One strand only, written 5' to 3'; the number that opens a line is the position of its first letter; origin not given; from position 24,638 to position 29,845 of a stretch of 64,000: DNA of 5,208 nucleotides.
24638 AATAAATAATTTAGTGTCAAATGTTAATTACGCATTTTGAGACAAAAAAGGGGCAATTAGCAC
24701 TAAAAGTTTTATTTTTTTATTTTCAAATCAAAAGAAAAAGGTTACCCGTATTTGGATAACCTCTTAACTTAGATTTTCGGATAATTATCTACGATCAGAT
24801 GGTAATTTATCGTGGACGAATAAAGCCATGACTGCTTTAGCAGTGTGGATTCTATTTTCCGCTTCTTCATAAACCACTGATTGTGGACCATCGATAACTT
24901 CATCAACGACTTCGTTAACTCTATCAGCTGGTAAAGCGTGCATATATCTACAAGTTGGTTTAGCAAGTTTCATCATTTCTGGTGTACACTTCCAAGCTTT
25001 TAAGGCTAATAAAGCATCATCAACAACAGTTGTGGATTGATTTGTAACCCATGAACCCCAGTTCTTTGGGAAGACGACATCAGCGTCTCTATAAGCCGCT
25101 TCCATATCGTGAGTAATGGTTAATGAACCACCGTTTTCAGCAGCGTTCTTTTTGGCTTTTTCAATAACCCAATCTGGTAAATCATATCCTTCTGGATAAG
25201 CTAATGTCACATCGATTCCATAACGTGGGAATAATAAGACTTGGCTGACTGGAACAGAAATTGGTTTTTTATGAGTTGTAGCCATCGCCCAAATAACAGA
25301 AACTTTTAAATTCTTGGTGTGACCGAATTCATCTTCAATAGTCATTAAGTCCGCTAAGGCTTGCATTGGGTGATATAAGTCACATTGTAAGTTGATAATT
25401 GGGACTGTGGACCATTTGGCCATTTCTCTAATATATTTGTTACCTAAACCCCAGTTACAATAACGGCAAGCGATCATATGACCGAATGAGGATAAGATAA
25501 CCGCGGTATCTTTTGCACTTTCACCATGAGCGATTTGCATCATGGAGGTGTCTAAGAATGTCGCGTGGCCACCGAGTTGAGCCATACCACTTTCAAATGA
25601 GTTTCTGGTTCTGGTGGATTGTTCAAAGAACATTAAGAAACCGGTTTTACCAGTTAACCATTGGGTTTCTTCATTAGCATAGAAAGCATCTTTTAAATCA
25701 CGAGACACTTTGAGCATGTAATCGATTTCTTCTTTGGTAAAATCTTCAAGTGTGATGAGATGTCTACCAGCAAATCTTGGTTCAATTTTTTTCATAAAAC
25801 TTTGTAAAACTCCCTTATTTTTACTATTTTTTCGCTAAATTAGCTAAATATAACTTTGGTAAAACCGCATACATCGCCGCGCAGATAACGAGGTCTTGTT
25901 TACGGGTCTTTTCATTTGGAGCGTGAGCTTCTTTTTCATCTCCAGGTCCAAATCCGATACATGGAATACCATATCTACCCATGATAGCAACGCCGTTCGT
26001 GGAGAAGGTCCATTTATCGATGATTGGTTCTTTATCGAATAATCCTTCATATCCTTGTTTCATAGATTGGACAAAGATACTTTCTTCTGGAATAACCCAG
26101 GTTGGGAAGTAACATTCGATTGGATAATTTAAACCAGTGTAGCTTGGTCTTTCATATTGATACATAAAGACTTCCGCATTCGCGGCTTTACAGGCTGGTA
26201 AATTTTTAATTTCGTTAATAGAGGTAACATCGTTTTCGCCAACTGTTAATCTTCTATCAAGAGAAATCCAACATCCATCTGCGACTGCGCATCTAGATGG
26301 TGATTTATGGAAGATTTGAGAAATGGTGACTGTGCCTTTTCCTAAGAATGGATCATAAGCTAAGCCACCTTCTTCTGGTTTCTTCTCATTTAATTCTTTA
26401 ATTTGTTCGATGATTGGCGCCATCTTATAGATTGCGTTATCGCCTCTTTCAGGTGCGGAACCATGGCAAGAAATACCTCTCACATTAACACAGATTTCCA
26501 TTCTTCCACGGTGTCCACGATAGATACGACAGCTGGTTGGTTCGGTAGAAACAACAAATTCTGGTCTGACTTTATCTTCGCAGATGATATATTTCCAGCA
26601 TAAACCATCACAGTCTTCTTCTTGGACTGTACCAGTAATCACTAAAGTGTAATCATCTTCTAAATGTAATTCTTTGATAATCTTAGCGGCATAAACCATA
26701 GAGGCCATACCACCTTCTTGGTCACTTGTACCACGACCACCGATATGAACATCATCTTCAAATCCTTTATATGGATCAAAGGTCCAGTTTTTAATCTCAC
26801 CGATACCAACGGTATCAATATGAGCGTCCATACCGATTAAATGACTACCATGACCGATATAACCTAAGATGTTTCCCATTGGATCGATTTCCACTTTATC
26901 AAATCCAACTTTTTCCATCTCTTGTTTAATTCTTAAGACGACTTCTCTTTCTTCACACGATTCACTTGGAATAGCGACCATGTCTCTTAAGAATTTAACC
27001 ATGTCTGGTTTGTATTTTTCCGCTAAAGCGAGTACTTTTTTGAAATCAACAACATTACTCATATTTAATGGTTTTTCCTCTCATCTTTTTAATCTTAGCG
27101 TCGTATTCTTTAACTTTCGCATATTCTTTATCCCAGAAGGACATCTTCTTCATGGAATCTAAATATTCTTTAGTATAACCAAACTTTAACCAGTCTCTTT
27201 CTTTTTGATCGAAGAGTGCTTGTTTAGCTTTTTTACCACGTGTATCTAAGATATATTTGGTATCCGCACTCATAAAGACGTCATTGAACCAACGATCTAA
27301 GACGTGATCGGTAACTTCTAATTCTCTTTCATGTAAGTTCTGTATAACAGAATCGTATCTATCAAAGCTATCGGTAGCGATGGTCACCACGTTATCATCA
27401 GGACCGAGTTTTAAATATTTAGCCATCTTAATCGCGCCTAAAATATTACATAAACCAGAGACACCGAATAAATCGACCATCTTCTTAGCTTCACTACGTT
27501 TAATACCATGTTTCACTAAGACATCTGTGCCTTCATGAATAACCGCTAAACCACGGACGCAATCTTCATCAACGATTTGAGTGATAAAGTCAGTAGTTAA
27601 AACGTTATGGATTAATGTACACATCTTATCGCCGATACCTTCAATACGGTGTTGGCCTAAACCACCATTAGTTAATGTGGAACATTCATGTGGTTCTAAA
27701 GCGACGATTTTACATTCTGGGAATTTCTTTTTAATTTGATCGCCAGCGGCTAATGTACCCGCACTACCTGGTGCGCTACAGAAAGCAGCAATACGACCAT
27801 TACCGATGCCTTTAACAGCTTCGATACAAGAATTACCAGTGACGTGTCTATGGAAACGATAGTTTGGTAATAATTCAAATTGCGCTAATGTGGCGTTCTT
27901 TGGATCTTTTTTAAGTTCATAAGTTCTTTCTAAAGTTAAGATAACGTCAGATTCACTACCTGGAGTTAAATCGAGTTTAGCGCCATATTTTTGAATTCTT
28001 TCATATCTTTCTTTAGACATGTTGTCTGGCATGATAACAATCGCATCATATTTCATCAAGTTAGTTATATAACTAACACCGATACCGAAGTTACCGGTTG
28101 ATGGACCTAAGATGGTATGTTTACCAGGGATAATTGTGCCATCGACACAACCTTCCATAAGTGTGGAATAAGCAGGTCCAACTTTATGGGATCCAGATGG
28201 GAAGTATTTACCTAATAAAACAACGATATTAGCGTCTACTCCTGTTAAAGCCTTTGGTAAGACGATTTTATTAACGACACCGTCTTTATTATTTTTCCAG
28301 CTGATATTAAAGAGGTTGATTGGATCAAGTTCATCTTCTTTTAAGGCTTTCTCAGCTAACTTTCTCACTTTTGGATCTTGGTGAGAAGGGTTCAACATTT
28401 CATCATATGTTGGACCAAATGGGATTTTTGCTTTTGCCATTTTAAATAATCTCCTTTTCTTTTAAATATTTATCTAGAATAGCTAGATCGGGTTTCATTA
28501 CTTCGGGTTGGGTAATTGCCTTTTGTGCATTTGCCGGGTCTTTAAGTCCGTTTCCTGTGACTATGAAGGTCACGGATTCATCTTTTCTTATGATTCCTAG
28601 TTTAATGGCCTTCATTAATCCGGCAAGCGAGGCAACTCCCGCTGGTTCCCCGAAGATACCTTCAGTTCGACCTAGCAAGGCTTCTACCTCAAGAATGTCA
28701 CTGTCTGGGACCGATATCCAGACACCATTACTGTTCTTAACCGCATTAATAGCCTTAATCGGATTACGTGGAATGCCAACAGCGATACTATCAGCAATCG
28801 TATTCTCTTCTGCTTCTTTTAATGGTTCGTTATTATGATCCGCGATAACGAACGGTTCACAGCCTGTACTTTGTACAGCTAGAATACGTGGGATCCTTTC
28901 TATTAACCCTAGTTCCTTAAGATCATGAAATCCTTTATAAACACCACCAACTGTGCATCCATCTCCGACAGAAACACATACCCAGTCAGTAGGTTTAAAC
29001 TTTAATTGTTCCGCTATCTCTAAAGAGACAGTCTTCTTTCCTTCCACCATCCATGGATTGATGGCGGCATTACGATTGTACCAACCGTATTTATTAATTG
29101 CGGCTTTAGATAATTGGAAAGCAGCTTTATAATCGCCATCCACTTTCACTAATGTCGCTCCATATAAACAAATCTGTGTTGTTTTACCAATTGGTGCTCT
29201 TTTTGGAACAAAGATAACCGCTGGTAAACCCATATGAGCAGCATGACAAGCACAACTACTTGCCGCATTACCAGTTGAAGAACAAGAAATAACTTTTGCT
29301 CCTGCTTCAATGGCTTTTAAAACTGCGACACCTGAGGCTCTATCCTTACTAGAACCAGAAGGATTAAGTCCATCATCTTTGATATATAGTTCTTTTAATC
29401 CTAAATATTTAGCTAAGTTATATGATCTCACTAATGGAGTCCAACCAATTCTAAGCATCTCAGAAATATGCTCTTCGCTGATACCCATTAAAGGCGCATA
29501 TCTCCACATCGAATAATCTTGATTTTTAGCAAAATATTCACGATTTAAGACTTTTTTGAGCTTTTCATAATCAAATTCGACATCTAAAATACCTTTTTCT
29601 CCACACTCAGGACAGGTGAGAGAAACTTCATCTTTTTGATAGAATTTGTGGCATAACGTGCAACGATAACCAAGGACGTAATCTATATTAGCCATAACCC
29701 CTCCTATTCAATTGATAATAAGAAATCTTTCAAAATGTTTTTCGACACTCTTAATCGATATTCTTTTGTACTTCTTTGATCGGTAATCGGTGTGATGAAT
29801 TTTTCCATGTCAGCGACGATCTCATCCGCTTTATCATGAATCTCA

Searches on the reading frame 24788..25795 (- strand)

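Call 22: search_protein_families(library=pfam, max_evalue=0.00001, proteins=[window:24788-25795:-])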
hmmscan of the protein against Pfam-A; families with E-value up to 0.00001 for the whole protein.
window:24788-25795:- (336 aa): 2 families
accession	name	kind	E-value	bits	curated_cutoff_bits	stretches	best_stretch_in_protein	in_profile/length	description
PF02729.26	OTCace_N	-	1e-43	149.4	29.9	1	11-154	1-147/148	Aspartate/ornithine carbamoyltransferase, carbamoyl-P binding domain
PF00185.30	OTCace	-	1.7e-35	122.8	29.4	1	181-325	15-156/157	Aspartate/ornithine carbamoyltransferase, Asp/Orn binding domain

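Call 92: search_protein_families(library=ncbifam, max_evalue=1e-10, proteins=[window:24788-25795:-])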
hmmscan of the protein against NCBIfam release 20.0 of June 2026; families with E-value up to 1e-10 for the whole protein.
window:24788-25795:- (336 aa): 16 families
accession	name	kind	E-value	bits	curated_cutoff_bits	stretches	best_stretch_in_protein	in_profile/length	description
TIGR00658.1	orni_carb_tr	equivalog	9.8e-80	268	280.85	1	11-327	1-303/304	ornithine carbamoyltransferase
NF001986.0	PRK00779.1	subfamily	3.6e-77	259.5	306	1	9-328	4-305/307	ornithine carbamoyltransferase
TIGR04384.1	putr_carbamoyl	exception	2.2e-71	240.7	500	1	12-331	1-311/330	putrescine carbamoyltransferase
NF003384.0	PRK04523.1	equivalog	9.3e-62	209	288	1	11-328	4-334/336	N-acetylornithine carbamoyltransferase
NF005538.0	PRK07200.1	equivalog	2.6e-58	197.9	453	1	14-317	26-366/396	knotted carbamoyltransferase YgeW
NF011380.0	PRK14805.1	equivalog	3.2e-55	187.3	421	1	11-326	2-299/302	ornithine carbamoyltransferase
NF003286.0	PRK04284.1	subfamily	5e-55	186.9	515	1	10-290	6-276/332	ornithine carbamoyltransferase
TIGR03316.1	ygeW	equivalog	1.5e-54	185.4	500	1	14-323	23-369/391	knotted carbamoyltransferase YgeW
NF002470.0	PRK01713.1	equivalog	4.8e-48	164.3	545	1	10-324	7-330/334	ornithine carbamoyltransferase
TIGR00670.1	asp_carb_tr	equivalog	2.1e-41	142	236.95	1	11-327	1-303/304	aspartate carbamoyltransferase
NF002032.1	PRK00856.1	equivalog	2.2e-40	138.7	263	1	11-325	1-295/297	aspartate carbamoyltransferase catalytic subunit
NF009213.0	PRK12562.1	subfamily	2.6e-39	135.5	559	1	10-324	6-329/334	ornithine carbamoyltransferase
NF006046.0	PRK08192.1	equivalog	3.5e-31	108.7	512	1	7-326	3-316/339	aspartate carbamoyltransferase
NF011379.0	PRK14804.1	equivalog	6e-29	101.1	373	1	11-323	7-305/311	ornithine carbamoyltransferase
NF008853.0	PRK11891.1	equivalog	1.4e-25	89.8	560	1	11-325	89-396/430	aspartate carbamoyltransferase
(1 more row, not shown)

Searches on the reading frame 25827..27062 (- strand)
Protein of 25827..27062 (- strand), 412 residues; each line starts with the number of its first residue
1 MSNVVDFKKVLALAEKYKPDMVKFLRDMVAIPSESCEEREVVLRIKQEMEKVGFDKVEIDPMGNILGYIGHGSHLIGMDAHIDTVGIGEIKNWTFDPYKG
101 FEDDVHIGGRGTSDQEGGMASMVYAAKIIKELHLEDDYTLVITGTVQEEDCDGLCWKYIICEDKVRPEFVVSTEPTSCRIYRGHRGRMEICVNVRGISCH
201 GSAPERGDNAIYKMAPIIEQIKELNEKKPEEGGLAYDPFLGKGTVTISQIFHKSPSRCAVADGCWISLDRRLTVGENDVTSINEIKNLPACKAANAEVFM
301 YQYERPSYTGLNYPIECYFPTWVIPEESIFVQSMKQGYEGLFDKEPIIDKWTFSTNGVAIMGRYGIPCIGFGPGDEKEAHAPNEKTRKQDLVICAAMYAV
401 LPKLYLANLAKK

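Call 21: search_protein_families(library=pfam, max_evalue=0.00001, proteins=[window:25827-27062:-])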
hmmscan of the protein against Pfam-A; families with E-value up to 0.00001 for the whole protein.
window:25827-27062:- (412 aa): 2 families
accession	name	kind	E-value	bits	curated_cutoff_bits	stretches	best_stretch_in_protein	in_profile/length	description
PF01546.33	Peptidase_M20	-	8.9e-20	71.9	24.6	1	79-400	3-202/206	Peptidase family M20/M25/M40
PF07687.19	M20_dimer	-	5.2e-13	49.3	21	1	183-287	2-97/107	Peptidase dimerisation domain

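Call 92: search_protein_families(library=ncbifam, max_evalue=1e-10, proteins=[window:25827-27062:-])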
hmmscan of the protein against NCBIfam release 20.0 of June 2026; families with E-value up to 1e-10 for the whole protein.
window:25827-27062:- (412 aa): 33 families (the best 25 are shown)
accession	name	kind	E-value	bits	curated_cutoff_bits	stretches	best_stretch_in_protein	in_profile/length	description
TIGR03526.1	selenium_YgeY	hypoth_equivalog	2.9e-202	671.7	321.5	1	7-406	1-394/395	YgeY family selenium metabolism-linked hydrolase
NF009555.0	PRK13004.1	equivalog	3.5e-197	655.1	321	1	6-407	2-397/399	YgeY family selenium metabolism-linked hydrolase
TIGR01910.1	DapE-ArgE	subfamily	3.9e-51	174.4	217.6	1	22-392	1-368/373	ArgE/DapE family deacylase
NF006399.0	PRK08651.1-2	equivalog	3.3e-37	128.5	381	1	19-224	4-216/405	succinyl-diaminopimelate desuccinylase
NF006400.0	PRK08651.1-3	equivalog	5.9e-35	120.8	374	1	3-403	18-404/410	succinyl-diaminopimelate desuccinylase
NF006365.0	PRK08588.1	subfamily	4.7e-33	115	289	1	20-407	8-382/383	succinyl-diaminopimelate desuccinylase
NF005373.0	PRK06915.1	equivalog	2e-31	109.4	428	1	70-399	91-411/422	peptidase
NF003367.0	PRK04443.1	equivalog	2.3e-30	106.1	363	1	17-228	5-196/349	[LysW]-lysine hydrolase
TIGR01892.1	AcOrn-deacetyl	equivalog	3.8e-30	105.2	297.7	1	25-398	3-361/365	acetylornithine deacetylase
NF009558.0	PRK13013.1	equivalog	9.7e-29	100.3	428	1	62-223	73-238/429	acetylornithine deacetylase/succinyl-diaminopimelate desuccinylase family protein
NF005710.0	PRK07522.1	subfamily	6.9e-28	97.9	412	1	17-401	6-384/391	acetylornithine deacetylase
TIGR01900.1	dapE-gram_pos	equivalog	1.5e-27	96.5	304.2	1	20-246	4-224/351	succinyl-diaminopimelate desuccinylase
NF009557.0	PRK13009.1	equivalog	4.8e-26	91.8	284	1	20-399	4-368/377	succinyl-diaminopimelate desuccinylase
NF006398.0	PRK08651.1-1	equivalog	2.8e-25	89.1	439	1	14-392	7-386/403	succinyl-diaminopimelate desuccinylase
NF003474.0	PRK05111.1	equivalog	4.2e-25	88.4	460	1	18-227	5-222/383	acetylornithine deacetylase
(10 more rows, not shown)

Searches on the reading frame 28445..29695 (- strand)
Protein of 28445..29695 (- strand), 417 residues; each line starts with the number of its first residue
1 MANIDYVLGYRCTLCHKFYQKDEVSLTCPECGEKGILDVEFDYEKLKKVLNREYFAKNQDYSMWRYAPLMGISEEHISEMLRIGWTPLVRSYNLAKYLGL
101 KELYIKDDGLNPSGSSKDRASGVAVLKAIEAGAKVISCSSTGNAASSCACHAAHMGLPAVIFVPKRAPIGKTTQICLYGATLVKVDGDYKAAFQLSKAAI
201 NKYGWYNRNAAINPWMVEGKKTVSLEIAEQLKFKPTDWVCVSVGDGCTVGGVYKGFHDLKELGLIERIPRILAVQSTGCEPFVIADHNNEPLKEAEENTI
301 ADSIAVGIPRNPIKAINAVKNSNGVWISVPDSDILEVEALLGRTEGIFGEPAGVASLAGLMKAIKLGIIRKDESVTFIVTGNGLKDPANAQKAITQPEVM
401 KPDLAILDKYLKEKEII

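Call 21: search_protein_families(library=pfam, max_evalue=0.00001, proteins=[window:28445-29695:-])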
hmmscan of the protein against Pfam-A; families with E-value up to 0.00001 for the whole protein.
window:28445-29695:- (417 aa): 1 family
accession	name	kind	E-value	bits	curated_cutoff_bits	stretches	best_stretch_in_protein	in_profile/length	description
PF00291.31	PALP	-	3.3e-74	250.3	35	1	82-381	4-295/295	Pyridoxal-phosphate dependent enzyme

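Call 92: search_protein_families(library=ncbifam, max_evalue=1e-10, proteins=[window:28445-29695:-])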
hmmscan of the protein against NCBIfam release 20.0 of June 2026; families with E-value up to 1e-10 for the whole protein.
window:28445-29695:- (417 aa): 31 families (the best 25 are shown)
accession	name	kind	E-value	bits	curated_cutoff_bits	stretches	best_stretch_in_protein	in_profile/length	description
NF006050.0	PRK08197.1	equivalog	1.8e-82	277.3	303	1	6-395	5-393/406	threonine synthase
NF004170.0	PRK05638.1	equivalog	1.5e-64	218.2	421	1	11-392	3-364/442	threonine synthase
TIGR00260.1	thrC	equivalog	1.6e-57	195.2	167.1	1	63-387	1-339/340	threonine synthase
NF004996.0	PRK06381.1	equivalog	3.7e-49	167.5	266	1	78-382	8-317/319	threonine synthase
NF006205.0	PRK08329.1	equivalog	3.5e-48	164.4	358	1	11-385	3-345/347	threonine synthase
NF005035.0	PRK06450.1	equivalog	4.1e-43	147.5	301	1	10-385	4-336/338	threonine synthase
NF006094.0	PRK08246.1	subfamily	2.9e-28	99.2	331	1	85-382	23-302/310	serine/threonine dehydratase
TIGR03844.1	cysteate_syn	equivalog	9e-27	93.9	324.9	1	11-387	4-383/398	cysteate synthase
NF006390.0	PRK08639.1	equivalog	9.1e-26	90.8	421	1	84-382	24-313/418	threonine ammonia-lyase IlvA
TIGR01127.1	ilvA_1Cterm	equivalog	3.8e-24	85.4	378.75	1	86-382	1-284/380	threonine ammonia-lyase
TIGR02079.1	THD1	equivalog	1.7e-20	73.2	440.55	1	85-382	16-305/410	threonine ammonia-lyase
NF005600.0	PRK07334.1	equivalog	5.6e-20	71.3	496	1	83-381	26-309/408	threonine ammonia-lyase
NF006389.0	PRK08638.1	equivalog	1.3e-17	63.8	453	1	82-382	24-314/333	bifunctional threonine ammonia-lyase/L-serine ammonia-lyase TdcB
NF005292.0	PRK06815.1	equivalog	1.5e-17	63.7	371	1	83-365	19-292/320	threonine/serine dehydratase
NF004771.0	PRK06110.1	equivalog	2.2e-17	63.2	317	1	93-364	29-290/323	threonine dehydratase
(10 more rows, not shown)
